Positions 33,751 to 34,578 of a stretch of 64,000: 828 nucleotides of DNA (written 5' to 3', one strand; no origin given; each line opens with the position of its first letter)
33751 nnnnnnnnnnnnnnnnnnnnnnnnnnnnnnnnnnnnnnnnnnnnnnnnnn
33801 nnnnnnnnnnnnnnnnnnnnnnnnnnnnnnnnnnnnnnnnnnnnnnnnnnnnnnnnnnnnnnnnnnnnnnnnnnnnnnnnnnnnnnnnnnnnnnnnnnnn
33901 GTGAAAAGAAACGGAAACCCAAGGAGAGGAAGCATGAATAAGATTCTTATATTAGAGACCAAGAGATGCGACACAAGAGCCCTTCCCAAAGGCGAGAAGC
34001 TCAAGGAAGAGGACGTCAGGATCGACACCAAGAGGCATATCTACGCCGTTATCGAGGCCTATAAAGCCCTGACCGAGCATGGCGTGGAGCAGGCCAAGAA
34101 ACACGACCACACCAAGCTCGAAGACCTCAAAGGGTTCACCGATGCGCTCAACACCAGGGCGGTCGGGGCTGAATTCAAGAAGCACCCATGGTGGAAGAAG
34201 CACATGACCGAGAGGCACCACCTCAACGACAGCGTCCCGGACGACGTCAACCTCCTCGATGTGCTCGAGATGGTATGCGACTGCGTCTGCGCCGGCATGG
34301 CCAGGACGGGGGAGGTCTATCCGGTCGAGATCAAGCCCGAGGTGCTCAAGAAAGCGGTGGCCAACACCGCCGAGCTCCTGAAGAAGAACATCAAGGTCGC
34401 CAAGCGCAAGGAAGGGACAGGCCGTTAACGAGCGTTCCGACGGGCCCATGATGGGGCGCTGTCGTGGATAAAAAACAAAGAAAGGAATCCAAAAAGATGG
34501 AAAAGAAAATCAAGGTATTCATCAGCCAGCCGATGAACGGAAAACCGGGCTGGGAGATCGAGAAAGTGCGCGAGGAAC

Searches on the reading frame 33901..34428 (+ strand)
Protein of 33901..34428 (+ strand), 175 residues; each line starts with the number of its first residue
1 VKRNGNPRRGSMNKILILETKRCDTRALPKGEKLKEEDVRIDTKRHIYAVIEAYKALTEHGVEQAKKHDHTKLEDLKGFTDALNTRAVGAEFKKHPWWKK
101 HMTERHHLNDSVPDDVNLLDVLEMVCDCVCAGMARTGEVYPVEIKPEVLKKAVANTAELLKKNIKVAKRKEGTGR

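Call 77: search_protein_families(library=pfam, proteins=[window:33901-34428:+], max_evalue=0.001)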
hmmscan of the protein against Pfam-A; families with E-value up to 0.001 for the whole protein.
window:33901-34428:+ (175 aa): 1 family
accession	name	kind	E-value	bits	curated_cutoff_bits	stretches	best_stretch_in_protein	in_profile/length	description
PF18907.5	DUF5662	-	1.5e-07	31.6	27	1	37-141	3-120/156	Family of unknown function (DUF5662)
